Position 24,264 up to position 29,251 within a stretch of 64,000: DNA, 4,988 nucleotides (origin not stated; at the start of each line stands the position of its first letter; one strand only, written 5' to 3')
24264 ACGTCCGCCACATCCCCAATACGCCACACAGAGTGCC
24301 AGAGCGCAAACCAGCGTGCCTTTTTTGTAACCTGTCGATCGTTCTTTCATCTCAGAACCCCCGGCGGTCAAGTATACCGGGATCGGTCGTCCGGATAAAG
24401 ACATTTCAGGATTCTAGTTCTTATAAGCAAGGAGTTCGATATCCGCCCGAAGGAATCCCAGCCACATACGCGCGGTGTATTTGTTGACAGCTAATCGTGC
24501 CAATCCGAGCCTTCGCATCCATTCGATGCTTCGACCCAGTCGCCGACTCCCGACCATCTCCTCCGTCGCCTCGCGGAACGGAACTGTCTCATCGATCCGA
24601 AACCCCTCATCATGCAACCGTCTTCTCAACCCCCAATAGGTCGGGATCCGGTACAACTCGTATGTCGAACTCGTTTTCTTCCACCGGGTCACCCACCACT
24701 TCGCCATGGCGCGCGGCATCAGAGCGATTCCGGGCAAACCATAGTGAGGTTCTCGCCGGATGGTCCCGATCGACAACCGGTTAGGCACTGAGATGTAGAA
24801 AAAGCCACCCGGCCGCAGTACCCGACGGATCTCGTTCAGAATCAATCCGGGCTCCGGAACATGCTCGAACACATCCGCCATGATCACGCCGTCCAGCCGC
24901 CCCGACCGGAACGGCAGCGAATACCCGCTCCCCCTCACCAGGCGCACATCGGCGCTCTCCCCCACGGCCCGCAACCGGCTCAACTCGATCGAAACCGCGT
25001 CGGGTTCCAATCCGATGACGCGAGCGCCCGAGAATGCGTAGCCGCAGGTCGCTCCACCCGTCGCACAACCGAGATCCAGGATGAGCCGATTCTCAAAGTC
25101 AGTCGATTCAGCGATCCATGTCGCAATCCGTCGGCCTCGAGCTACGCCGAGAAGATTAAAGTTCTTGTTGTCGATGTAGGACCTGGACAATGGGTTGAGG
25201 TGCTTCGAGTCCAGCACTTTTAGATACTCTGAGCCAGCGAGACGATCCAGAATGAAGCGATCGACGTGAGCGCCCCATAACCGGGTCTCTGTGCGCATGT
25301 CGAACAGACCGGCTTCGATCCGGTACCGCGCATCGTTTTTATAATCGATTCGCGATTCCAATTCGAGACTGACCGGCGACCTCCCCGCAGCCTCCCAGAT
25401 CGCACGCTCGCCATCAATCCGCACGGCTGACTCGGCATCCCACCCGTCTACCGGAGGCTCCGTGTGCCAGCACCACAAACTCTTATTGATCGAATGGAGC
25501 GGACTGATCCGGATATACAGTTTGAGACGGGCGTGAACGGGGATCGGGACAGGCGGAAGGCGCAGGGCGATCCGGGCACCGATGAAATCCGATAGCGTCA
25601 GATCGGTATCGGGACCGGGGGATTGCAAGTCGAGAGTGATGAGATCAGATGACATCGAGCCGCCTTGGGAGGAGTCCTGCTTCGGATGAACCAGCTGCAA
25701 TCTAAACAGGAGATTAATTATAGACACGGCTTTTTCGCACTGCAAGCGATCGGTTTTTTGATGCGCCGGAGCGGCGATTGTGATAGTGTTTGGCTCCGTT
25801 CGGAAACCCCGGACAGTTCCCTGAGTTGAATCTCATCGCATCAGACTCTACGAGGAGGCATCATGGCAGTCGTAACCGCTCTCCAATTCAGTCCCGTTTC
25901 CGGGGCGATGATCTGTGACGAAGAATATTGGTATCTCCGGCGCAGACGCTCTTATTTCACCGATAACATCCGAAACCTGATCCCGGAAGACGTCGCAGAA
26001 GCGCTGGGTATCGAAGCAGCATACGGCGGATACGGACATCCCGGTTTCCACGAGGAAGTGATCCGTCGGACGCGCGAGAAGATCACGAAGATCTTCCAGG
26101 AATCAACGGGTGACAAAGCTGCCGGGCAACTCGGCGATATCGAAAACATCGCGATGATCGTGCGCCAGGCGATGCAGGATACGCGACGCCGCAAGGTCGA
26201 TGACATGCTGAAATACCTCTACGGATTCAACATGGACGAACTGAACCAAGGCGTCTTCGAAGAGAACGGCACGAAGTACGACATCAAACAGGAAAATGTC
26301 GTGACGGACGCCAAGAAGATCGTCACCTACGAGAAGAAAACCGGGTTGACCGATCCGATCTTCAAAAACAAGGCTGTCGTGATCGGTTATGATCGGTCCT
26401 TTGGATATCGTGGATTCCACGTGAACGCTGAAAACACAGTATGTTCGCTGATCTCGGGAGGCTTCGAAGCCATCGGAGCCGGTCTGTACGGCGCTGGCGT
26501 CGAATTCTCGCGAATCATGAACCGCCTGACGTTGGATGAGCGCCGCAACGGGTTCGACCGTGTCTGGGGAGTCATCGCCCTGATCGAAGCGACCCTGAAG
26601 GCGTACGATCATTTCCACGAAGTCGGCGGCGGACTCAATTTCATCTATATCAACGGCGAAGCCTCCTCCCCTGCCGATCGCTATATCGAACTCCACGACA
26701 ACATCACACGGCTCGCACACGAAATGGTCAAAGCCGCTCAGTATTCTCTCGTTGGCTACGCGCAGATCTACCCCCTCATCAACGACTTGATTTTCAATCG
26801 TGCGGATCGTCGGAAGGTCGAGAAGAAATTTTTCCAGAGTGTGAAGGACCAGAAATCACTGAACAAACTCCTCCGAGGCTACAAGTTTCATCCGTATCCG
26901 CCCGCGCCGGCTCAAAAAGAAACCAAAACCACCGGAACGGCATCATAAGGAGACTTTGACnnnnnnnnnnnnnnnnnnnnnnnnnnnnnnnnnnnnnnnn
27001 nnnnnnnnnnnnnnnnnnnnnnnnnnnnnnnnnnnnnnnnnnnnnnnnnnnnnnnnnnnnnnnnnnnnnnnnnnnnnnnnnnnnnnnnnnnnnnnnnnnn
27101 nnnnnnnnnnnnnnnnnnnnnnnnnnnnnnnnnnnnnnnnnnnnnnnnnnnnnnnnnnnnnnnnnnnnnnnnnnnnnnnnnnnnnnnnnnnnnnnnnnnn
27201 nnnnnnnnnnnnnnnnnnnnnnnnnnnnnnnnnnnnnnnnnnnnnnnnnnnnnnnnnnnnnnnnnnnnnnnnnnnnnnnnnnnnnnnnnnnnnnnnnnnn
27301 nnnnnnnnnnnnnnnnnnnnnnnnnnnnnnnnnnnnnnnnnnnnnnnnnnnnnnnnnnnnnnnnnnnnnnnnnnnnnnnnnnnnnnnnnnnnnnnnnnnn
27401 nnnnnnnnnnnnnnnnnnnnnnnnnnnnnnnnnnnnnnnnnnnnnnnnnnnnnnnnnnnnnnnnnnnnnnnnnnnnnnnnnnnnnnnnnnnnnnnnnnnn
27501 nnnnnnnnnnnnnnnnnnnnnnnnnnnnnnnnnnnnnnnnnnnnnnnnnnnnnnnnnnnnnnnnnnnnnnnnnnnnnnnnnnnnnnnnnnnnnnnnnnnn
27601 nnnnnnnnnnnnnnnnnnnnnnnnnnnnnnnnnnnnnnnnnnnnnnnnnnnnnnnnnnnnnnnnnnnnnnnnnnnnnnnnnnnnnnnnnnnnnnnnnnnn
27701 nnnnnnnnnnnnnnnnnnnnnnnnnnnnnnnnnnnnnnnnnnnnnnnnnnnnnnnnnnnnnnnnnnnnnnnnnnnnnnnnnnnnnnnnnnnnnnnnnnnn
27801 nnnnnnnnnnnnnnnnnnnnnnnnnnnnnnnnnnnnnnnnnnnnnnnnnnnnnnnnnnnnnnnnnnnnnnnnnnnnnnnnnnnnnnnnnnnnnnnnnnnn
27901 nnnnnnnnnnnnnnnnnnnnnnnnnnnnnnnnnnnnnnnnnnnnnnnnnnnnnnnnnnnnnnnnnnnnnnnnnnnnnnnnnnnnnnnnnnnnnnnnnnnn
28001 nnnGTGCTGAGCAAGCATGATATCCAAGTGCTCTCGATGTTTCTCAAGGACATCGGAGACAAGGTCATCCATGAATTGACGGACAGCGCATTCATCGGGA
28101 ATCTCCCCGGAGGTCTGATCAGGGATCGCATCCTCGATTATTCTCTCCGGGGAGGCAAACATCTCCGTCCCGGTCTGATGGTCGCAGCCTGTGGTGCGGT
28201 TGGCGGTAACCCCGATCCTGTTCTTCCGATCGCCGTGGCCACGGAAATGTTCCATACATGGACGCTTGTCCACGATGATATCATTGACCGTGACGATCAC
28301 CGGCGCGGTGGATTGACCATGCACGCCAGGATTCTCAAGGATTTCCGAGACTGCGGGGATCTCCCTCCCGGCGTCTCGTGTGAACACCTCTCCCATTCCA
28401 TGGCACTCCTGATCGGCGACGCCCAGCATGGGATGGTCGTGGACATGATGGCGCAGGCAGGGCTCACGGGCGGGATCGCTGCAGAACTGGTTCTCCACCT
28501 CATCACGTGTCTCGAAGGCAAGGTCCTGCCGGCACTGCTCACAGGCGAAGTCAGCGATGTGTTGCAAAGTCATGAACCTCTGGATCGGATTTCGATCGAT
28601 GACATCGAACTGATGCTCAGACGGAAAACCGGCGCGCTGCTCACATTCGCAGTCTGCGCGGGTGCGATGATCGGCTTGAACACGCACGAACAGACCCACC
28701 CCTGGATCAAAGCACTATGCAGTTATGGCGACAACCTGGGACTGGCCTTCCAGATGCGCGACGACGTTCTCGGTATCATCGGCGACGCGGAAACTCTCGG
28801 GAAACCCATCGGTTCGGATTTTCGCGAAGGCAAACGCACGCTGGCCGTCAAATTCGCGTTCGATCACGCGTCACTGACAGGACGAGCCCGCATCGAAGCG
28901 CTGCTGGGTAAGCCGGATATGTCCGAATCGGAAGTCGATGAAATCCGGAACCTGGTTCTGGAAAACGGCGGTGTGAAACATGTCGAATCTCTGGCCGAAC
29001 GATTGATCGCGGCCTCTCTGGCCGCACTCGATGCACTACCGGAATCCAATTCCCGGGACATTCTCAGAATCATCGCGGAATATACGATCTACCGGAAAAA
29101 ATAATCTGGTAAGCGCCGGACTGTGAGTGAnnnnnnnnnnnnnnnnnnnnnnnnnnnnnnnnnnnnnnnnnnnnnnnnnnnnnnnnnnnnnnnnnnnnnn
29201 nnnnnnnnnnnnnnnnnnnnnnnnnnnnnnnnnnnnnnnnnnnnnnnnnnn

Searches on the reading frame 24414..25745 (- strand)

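Call 4: search_protein_families(library=pfam, proteins=[window:24414-25745:-], max_evalue=1)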
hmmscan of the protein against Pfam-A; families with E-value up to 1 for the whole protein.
window:24414-25745:- (443 aa): 7 families
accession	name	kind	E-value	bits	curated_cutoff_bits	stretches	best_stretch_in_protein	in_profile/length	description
PF08241.18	Methyltransf_11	-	7.5e-20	71.8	21.2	1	223-318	1-95/95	Methyltransferase domain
PF13649.12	Methyltransf_25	-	2.2e-15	57.5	27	1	222-314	1-97/97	Methyltransferase domain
PF13489.12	Methyltransf_23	-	4e-12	46.6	27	1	208-385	10-162/164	Methyltransferase domain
PF13847.12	Methyltransf_31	-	1.3e-11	44.8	27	1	221-322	6-113/145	Methyltransferase domain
PF08242.18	Methyltransf_12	-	8.6e-11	42.9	30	1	223-316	1-98/98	Methyltransferase domain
PF01209.24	Ubie_methyltran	-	1.3e-05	25.1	20.1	1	219-318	48-151/233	ubiE/COQ5 methyltransferase family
PF03141.22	Methyltransf_29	-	0.033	13.2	23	1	298-321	197-220/506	Putative S-adenosyl-L-methionine-dependent methyltransferase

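Call 5: search_protein_families(library=ncbifam, proteins=[window:24414-25745:-], max_evalue=1)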
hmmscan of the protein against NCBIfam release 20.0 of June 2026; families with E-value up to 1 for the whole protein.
window:24414-25745:- (443 aa): 26 families (the best 25 are shown)
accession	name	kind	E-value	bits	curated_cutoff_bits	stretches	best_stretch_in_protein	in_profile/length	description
NF045667.1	MTase_DVU1556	equivalog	9.8e-14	51.3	155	1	219-319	23-120/213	DVU_1556 family methyltransferase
NF043040.1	corrin_prot_MT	hypoth_equivalog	5.4e-09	35.8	180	1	196-319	19-148/216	corrinoid protein-associated methyltransferase CpaM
TIGR01983.1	UbiG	equivalog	1.3e-08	34.4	102.95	1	183-323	25-156/228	bifunctional 2-polyprenyl-6-hydroxyphenol methylase/3-demethylubiquinol 3-O-methyltransferase UbiG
NF045825.1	FAmtase_mtf2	equivalog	4.1e-08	32.7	400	1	212-317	52-157/248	fatty-acid O-methyltransferase Mtf2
NF041537.1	ArsM_AhpD_UU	exception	4.4e-08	32.3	510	1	221-318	79-180/345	arsenite methyltransferase/AhpD domain selenoprotein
NF045823.1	PthPhpthDimycoMt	equivalog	1.4e-07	30.9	300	1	212-317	60-165/256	phthiotriol/phenolphthiotriol dimycocerosates methyltransferase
NF001241.0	PRK00216.1-2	equivalog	3.4e-07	30.1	327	1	219-319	52-148/231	demethylmenaquinone methyltransferase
TIGR01934.1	MenG_MenH_UbiE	subfamily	1.1e-06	28.1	158.35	1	212-318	33-141/223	ubiquinone/menaquinone biosynthesis methyltransferase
NF041536.1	ArsM_DUF2284_UU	exception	1.2e-06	27.1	575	1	221-319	79-181/459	arsenite methyltransferase/DUF2284 domain selenoprotein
TIGR04345.1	ovoA_Cterm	equivalog_domain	7e-06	25.7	170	1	265-322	116-173/242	putative 4-mercaptohistidine N1-methyltransferase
NF001244.0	PRK00216.1-5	equivalog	7.2e-06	25.5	216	1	211-318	41-153/236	bifunctional demethylmenaquinone methyltransferase/2-methoxy-6-polyprenyl-1,4-benzoquinol methylase UbiE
TIGR04290.1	meth_Rta_06860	hypoth_equivalog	8.9e-06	25.3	300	1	215-307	46-139/226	TIGR04290 family methyltransferase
NF047649.1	MTase_UXPK_star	exception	1.4e-05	24.2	460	1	222-318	81-181/283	methyltransferase/UXPK-star double selenoprotein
TIGR00452.1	TIGR00452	equivalog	7.8e-05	21.6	275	1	215-314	114-215/316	tRNA 5-methoxyuridine(34)/uridine 5-oxyacetic acid(34) synthase CmoB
NF041675.1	sarc_dimgly_tmase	equivalog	0.00025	21.1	550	1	219-321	67-172/278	sarcosine/dimethylglycine N-methyltransferase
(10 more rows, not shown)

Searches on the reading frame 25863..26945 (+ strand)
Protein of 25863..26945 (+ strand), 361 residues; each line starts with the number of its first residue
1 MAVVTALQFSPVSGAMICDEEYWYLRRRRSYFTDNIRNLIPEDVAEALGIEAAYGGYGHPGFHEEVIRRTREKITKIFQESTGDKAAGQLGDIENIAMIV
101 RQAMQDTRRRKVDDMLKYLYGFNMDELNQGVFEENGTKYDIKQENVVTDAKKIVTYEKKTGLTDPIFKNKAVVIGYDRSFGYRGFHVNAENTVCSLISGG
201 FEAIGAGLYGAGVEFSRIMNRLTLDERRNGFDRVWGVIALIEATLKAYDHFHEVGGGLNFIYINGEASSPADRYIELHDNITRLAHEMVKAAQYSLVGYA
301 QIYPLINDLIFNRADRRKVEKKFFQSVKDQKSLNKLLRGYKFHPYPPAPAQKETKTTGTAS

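Call 4: search_protein_families(library=pfam, proteins=[window:25863-26945:+], max_evalue=1)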
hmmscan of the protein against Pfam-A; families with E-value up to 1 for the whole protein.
window:25863-26945:+ (361 aa): 0 families

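Call 5: search_protein_families(library=ncbifam, proteins=[window:25863-26945:+], max_evalue=1)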
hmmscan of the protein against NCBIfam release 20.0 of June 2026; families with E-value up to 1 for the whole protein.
window:25863-26945:+ (361 aa): 0 families

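Call 6: search_solved_structures(query=window:25863-26945:+, max_evalue=10)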
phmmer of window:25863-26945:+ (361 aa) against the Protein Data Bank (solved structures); distinct sequences matched with E-value up to 10: 0.

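Call 12: find_homologous_proteins(query=window:25863-26945:+)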
Query window:25863-26945:+ (361 aa): 34 proteins with E <= 0.001 among 5612 candidates.
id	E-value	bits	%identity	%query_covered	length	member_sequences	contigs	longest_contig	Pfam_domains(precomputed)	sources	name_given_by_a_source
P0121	1.1e-237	806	98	100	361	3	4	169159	-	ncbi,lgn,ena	-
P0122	1.4e-211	720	87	100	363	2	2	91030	-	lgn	-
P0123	9.0e-169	580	70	99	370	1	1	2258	-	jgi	jgi:hypothetical protein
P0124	2.2e-164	565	69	100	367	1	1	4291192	-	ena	-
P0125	1.3e-162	559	68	100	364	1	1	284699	-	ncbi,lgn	-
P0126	7.3e-160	550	66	99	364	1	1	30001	-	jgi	jgi:hypothetical protein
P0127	2.0e-159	549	65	99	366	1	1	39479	-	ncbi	-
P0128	5.1e-156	538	63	99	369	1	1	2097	-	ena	-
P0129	1.3e-154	533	65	99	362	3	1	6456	-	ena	-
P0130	3.0e-154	532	65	98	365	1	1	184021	-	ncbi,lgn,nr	ncbi:hypothetical protein JXA40_04835 [bacterium]|nr:hypothetical protein [candidate division CSSED1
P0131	1.8e-153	529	64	98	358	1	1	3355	-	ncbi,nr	ncbi:hypothetical protein K8T06_09375 [bacterium]|nr:hypothetical protein [bacterium]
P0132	4.3e-153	528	64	100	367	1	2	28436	-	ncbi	-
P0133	4.9e-153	528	63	99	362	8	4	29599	-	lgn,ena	-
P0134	3.3e-151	522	63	99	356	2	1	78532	-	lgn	-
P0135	7.7e-151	521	63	100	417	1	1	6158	-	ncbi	-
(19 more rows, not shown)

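Call 31: predict_structure(alignment_id=A2)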
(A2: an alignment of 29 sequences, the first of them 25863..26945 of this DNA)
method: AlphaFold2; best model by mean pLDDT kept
length: 361 residues; sequences in the alignment: 29
mean_pLDDT: 86.2   pTM: 0.83
mean pLDDT of the five models: 86.2, 85.7, 85.4, 84.3, 82.5
residues with pLDDT >= 90: 198; 70-90: 117; 50-70: 41; < 50: 5
segments of 3 or more residues with pLDDT < 50: 358-361
pLDDT, mean of each block of 10 residues (from residue 1): 86 89 55 77 90 91 93 93 73 94 95 93 92 89 91 89 89 94 93 87 87 88 79 93 84 69 91 88 92 93 96 94 95 87 70 52 38
secondary structure, 60 per line:
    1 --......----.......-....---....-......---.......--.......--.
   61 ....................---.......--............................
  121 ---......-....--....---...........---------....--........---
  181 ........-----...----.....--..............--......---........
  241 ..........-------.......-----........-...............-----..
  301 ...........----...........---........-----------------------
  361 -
elements in order: E3-8 E13-19 E21-24 E28-31 E36-38 H42-48 E51-57 H60-80 H84-90 H93-120 H124-129 E131-134 E137-140 H144-154 H164-167 E170-177 E181-188 E194-196 E201-205 H208-221 H224-229 H233-250 E258-264 H270-273 E274-277 H279-293 H299-311 H316-326 H330-337

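Call 42: fold_search(model_id=the predicted structure, library=pdb)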
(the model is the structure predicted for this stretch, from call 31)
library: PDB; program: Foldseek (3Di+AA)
matches with E <= 10: 1126; with E <= 0.001: 958
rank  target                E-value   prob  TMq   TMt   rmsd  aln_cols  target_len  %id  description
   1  3mka_E                3.2e-08  1.00  0.44  0.61   5.3       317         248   12  Crystal Structure of Mycobacterium Tuberculosis Proteasome with propetide and an T1A mutation at beta-subunit (released 2010-05-26)
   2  3hfa_E                3.2e-08  1.00  0.45  0.70   4.7       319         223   14  Crystal Structure of Mycobacterium Tuberculosis Proteasome open-gate mutant (released 2009-09-15)
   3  3hfa_V                4.2e-08  1.00  0.48  0.74   4.1       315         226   12  Crystal Structure of Mycobacterium Tuberculosis Proteasome open-gate mutant (released 2009-09-15)
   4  3hf9_v                4.4e-08  1.00  0.45  0.71   4.5       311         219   14  Crystal Structure of Mycobacterium Tuberculosis Proteasome open-gate mutant modified by inhibitor GL1 (released 2009-09-15)
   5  3mka_R                5.4e-08  1.00  0.47  0.66   4.7       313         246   12  Crystal Structure of Mycobacterium Tuberculosis Proteasome with propetide and an T1A mutation at beta-subunit (released 2010-05-26)
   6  3mka_C                5.4e-08  1.00  0.47  0.66   4.7       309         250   14  Crystal Structure of Mycobacterium Tuberculosis Proteasome with propetide and an T1A mutation at beta-subunit (released 2010-05-26)
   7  7pxa_U                5.7e-08  1.00  0.45  0.67   5.2       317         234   13  Open-gate mycobacterium 20S CP proteasome in complex MPA - global 3D refinement (released 2022-01-19)
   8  8adn_I                6.4e-08  1.00  0.45  0.78   4.6       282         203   10  Vairimorpha necatrix 20S proteasome from spores (released 2022-11-23)
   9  3hfa_X                7.5e-08  1.00  0.48  0.74   4.1       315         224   12  Crystal Structure of Mycobacterium Tuberculosis Proteasome open-gate mutant (released 2009-09-15)
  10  3mka_T                7.9e-08  1.00  0.48  0.67   4.5       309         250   13  Crystal Structure of Mycobacterium Tuberculosis Proteasome with propetide and an T1A mutation at beta-subunit (released 2010-05-26)
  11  3hf9_2                8.3e-08  1.00  0.44  0.70   4.5       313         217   14  Crystal Structure of Mycobacterium Tuberculosis Proteasome open-gate mutant modified by inhibitor GL1 (released 2009-09-15)
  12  3mka_2                8.8e-08  1.00  0.43  0.62   4.5       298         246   12  Crystal Structure of Mycobacterium Tuberculosis Proteasome with propetide and an T1A mutation at beta-subunit (released 2010-05-26)
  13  8fz5_K                9.2e-08  1.00  0.44  0.75   4.8       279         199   10  The PI31-free Bovine 20S proteasome (released 2023-07-05)
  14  9d3i_G                9.8e-08  1.00  0.46  0.68   6.2       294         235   10  Proteasome core particle assembly intermediate 5-alpha/4-beta/Ump1 purified from Saccharomyces cerevisiae. (released 2025-08-20)
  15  9y1o_A                9.8e-08  1.00  0.40  0.56  11.5       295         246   12  The structure of the Plasmodium falciparum 20S proteasome (released 2025-10-08)
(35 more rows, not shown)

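Call 74: search_protein_families(library=padloc, proteins=[window:25863-26945:+], max_evalue=0.01)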
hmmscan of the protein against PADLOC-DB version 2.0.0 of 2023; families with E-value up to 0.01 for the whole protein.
window:25863-26945:+ (361 aa): 0 families

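Call 75: search_protein_families(library=phrogs, proteins=[window:25863-26945:+], max_evalue=0.01)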
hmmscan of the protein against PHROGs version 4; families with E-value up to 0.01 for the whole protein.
window:25863-26945:+ (361 aa): 0 families

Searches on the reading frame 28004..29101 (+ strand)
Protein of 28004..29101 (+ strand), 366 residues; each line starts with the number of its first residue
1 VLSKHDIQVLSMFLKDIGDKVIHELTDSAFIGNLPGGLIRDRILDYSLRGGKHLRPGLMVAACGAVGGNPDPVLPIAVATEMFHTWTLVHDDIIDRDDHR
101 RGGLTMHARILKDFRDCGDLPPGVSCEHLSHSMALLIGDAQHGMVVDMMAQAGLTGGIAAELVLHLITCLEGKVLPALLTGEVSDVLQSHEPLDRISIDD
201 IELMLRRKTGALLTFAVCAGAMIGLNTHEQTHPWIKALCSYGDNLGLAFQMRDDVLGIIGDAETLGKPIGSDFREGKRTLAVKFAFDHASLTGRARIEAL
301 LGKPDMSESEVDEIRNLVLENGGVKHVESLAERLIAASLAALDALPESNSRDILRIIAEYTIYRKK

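Call 4: search_protein_families(library=pfam, proteins=[window:28004-29101:+], max_evalue=1)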
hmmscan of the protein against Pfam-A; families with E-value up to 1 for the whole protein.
window:28004-29101:+ (366 aa): 2 families
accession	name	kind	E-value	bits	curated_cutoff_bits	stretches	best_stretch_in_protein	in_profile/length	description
PF00348.22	polyprenyl_synt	-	1.6e-44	152.4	27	1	42-316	6-249/251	Polyprenyl synthetase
PF01040.23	UbiA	-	0.043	13.5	34.2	1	60-111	129-181/250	UbiA prenyltransferase family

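Call 5: search_protein_families(library=ncbifam, proteins=[window:28004-29101:+], max_evalue=1)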
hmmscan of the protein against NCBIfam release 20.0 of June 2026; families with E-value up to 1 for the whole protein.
window:28004-29101:+ (366 aa): 17 families
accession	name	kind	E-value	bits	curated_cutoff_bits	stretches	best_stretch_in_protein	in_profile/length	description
NF041169.1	f2_encap_cargo4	exception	6.6e-61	206.4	450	1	49-365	48-333/334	family 2 encapsulin nanocompartment cargo protein polyprenyl transferase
NF040698.1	IdsA_Meth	equivalog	1.1e-54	185.9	468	1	49-365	40-327/328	short chain isoprenyl diphosphate synthase IdsA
NF041003.1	GGPP_syn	equivalog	1.4e-44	152.5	500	1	49-366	38-326/326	geranylgeranyl diphosphate synthase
NF045485.1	FPPsyn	subfamily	1.1e-42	146.2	275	2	130-307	99-272/288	farnesyl diphosphate synthase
NF045549.1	GGPPsyn_IdsB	equivalog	3.1e-38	131.7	475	2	132-353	127-334/346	geranylgeranyl diphosphate synthase IdsB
NF045685.1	GGPPSynCrtE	equivalog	9e-36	123.4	460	1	44-289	34-256/293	geranylgeranyl diphosphate synthase CrtE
NF042416.1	GFPPS_Mycobact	equivalog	2.4e-34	118.8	600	1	26-347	18-330/350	bifunctional (2E,6E)-farnesyl/geranyl diphosphate synthase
TIGR02748.1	GerC3_HepT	equivalog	6.8e-32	110.8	456.55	2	204-364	165-317/319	heptaprenyl diphosphate synthase component II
TIGR02749.1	prenyl_cyano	equivalog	1.3e-30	106.5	383.2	2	173-364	140-320/322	solanesyl diphosphate synthase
NF040789.2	gerfarn_diphsyn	equivalog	6.4e-27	94.6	560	2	111-365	101-344/345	geranylfarnesyl diphosphate synthase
NF008140.0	PRK10888.1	equivalog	1.8e-25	89.9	412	2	178-365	142-322/323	octaprenyl diphosphate synthase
NF007877.0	PRK10581.1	equivalog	4e-25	88.6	321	1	47-292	40-262/299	(2E,6E)-farnesyl diphosphate synthase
NF042417.1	NPPPS_Mycobact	equivalog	4.4e-25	88.4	600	2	177-364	153-333/335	nonaprenyl/(2E,6E)-farnesyl/geranylgeranyl diphosphat synthase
NF045628.1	HxpDPsynlarge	equivalog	5.4e-25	88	500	2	205-363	158-308/311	hexaprenyl-diphosphate synthase large subunit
NF040936.1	hexpp_archaea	equivalog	2.4e-09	37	400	1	45-104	35-94/275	hexaprenyl pyrophosphate synthase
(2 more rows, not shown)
